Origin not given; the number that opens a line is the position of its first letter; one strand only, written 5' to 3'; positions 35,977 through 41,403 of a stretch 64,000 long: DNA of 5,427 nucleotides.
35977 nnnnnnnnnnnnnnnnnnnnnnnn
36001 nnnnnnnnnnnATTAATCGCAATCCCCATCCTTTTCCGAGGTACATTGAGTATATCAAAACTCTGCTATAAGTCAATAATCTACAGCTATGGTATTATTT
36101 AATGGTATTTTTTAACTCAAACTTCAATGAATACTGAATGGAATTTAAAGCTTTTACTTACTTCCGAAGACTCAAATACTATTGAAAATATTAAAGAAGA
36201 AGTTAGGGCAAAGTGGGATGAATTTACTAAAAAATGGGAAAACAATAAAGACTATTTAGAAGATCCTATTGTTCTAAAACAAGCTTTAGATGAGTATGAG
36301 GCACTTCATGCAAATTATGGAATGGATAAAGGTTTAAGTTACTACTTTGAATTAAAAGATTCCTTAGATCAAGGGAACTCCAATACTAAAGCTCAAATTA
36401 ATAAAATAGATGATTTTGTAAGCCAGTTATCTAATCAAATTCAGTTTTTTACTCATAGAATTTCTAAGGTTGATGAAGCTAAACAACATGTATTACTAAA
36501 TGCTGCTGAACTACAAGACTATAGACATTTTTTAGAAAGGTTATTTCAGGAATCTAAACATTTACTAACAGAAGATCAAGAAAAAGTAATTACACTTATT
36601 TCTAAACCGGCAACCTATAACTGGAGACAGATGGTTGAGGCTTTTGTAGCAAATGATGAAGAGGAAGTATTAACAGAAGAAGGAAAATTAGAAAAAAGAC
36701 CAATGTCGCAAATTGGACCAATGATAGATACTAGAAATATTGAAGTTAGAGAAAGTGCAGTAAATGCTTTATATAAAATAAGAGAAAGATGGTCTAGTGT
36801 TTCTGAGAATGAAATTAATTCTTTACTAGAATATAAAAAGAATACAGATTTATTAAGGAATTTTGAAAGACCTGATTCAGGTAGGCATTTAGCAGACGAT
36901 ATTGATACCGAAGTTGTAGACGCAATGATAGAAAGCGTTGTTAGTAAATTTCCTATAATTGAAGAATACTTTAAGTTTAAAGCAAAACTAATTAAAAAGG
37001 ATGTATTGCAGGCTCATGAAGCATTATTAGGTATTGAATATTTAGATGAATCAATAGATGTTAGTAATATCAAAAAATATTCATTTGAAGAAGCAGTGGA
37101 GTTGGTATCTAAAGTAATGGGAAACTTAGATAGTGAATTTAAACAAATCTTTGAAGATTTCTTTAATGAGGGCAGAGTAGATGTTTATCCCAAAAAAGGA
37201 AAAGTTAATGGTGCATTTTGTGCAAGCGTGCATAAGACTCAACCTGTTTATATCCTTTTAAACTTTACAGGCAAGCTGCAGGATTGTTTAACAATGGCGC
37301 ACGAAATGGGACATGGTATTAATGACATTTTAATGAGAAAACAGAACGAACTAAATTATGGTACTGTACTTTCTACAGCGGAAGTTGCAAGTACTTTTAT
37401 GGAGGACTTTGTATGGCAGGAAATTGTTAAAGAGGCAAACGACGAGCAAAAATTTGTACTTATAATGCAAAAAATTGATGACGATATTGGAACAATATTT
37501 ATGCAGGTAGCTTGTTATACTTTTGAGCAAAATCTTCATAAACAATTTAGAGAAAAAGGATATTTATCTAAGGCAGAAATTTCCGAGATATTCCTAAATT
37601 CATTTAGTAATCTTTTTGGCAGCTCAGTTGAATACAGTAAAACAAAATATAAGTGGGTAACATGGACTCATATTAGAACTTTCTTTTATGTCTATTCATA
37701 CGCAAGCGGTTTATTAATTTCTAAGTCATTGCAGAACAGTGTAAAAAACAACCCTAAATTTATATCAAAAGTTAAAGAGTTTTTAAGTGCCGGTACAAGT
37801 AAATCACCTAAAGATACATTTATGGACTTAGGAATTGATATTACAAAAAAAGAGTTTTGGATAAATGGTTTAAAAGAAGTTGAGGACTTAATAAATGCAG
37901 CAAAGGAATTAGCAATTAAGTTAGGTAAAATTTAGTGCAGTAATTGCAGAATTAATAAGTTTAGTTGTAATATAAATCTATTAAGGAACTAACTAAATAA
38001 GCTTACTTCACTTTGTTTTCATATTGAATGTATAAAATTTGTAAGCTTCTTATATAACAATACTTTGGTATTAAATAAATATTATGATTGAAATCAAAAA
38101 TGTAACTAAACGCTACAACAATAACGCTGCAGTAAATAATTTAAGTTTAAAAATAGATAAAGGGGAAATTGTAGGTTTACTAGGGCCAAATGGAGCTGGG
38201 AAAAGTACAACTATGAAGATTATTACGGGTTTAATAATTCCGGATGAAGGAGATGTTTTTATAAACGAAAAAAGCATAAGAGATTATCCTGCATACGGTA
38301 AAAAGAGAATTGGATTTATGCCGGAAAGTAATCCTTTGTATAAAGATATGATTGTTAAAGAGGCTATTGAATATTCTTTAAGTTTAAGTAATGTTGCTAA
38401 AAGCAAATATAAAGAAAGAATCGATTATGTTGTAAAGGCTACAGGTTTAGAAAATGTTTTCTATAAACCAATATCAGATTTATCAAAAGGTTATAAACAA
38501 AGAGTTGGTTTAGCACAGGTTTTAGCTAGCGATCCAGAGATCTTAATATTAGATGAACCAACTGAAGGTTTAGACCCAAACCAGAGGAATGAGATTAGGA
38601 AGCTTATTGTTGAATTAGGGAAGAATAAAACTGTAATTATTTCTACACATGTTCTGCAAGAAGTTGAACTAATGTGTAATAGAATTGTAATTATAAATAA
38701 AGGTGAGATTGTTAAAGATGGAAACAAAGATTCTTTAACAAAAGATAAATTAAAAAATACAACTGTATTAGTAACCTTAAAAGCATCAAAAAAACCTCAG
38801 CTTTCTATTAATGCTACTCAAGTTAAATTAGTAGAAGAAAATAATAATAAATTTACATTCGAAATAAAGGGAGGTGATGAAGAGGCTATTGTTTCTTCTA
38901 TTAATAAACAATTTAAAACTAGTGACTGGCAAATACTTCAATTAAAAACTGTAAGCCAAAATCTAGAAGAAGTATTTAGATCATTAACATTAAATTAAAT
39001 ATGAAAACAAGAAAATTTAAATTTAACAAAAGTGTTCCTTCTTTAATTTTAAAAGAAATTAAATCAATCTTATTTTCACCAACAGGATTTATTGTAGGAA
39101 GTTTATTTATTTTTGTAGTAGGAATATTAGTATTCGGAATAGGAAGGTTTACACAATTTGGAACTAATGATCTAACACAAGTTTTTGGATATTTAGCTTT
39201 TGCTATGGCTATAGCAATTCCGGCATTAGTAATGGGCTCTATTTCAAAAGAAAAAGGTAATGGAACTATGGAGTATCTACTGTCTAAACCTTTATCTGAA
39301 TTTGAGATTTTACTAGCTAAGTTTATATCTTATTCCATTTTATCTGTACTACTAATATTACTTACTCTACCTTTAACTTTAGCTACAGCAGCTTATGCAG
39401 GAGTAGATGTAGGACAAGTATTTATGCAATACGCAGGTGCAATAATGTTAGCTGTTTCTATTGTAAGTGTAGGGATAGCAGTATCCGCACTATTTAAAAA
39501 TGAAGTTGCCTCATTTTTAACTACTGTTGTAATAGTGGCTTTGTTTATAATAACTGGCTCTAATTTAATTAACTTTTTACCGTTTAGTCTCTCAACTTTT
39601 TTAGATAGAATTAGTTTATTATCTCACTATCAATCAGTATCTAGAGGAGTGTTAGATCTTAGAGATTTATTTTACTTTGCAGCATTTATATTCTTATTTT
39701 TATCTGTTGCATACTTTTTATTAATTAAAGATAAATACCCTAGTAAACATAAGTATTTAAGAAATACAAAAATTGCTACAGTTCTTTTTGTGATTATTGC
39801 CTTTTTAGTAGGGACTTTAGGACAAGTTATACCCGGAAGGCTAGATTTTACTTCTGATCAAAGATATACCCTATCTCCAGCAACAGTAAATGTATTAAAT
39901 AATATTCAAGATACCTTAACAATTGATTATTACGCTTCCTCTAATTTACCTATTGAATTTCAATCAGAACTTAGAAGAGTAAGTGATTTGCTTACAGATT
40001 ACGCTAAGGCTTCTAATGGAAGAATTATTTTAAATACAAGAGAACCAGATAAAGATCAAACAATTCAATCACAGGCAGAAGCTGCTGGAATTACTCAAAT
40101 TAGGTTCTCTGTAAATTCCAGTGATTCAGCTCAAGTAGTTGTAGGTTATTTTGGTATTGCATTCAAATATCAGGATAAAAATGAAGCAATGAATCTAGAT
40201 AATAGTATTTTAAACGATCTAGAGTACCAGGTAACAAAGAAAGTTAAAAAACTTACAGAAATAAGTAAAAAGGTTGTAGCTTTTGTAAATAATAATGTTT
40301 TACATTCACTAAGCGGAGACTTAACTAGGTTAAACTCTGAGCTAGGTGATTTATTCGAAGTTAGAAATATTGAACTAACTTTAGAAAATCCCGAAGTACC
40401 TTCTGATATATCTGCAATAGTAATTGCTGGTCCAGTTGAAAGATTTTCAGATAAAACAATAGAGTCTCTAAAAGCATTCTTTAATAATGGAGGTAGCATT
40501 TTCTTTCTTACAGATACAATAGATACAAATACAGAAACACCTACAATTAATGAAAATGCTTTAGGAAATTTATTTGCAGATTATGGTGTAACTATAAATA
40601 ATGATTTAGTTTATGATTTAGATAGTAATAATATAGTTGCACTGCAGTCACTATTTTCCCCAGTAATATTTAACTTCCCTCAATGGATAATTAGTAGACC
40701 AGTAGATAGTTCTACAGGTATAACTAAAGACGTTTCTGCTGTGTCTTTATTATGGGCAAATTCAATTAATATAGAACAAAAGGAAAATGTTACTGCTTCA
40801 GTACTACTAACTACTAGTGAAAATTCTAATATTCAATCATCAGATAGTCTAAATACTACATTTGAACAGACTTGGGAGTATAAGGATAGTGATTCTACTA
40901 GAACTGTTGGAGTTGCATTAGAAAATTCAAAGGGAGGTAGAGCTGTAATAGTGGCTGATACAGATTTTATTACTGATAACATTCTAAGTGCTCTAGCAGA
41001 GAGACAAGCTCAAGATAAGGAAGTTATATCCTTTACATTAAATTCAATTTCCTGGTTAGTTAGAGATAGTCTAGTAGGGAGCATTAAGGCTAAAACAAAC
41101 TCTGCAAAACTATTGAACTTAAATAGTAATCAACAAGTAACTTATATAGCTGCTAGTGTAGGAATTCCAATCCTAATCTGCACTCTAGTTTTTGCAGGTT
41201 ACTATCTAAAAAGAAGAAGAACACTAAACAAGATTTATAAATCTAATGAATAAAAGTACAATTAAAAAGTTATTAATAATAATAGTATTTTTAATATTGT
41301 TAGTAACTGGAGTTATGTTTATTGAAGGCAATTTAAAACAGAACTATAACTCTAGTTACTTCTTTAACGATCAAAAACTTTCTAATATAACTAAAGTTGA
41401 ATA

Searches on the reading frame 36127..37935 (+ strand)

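Call 34: search_protein_families(library=pfam, proteins=[window:36127-37935:+], max_evalue=0.0001)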
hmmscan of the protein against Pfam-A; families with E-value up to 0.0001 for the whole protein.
window:36127-37935:+ (602 aa): 2 families
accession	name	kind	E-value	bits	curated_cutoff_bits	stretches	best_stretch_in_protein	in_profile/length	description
PF01432.26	Peptidase_M3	-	6.7e-38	131.6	27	1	200-582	3-455/457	Peptidase family M3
PF08439.15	Peptidase_M3_N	-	1.4e-09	38.5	25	1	113-163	3-54/70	Oligopeptidase F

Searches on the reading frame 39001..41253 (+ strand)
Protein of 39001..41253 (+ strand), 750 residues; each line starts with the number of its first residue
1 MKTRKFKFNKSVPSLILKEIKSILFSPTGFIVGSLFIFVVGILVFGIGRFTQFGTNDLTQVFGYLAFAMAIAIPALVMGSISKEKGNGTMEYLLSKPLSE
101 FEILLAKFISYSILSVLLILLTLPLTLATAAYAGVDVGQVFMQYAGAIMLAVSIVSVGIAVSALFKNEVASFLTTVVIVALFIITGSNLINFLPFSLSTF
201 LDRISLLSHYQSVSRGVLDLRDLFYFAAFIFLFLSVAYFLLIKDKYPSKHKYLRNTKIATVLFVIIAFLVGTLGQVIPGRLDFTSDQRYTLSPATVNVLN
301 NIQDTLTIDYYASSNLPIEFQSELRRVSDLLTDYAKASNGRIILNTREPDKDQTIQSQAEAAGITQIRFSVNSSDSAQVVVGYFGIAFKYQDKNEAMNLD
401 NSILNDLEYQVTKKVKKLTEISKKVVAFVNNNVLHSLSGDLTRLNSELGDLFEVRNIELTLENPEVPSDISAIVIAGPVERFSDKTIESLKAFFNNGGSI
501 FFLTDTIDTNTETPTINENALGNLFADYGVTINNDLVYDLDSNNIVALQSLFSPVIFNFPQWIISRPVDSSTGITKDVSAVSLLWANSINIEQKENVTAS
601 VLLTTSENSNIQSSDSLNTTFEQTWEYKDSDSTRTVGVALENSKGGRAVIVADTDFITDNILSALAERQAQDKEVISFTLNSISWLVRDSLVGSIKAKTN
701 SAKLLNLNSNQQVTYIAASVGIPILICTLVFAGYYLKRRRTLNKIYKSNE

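Call 34: search_protein_families(library=pfam, proteins=[window:39001-41253:+], max_evalue=0.0001)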
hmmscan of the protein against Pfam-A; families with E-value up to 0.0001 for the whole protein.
window:39001-41253:+ (750 aa): 8 families
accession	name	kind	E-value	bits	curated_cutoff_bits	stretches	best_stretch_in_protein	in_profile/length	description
PF09822.16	ABC_transp_aux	-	5.4e-32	111.6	34.7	1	424-661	2-263/288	ABC-type uncharacterized transport system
PF23357.1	DUF7088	-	1.3e-22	80.4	27.8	1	285-388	1-104/105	Domain of unknown function (DUF7088)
PF12679.13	ABC2_membrane_2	-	1.2e-11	44.9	27.2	1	18-238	6-266/283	ABC-2 family transporter protein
PF12698.13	ABC2_membrane_3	-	1.4e-09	37.9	31.6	1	60-210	163-308/347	ABC-2 family transporter protein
PF01061.29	ABC2_membrane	-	1.7e-09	38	26.9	1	15-216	6-208/211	ABC-2 type transporter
PF23355.1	IFT52_GIFT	-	2e-08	34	27.2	1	432-537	9-108/246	IFT52 GIFT domain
PF13346.12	ABC2_membrane_5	-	3.4e-07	30.5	25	1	15-198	2-167/205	ABC-2 family transporter protein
PF12730.13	ABC2_membrane_4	-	3.6e-07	30.8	27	1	32-179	20-176/179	ABC-2 family transporter protein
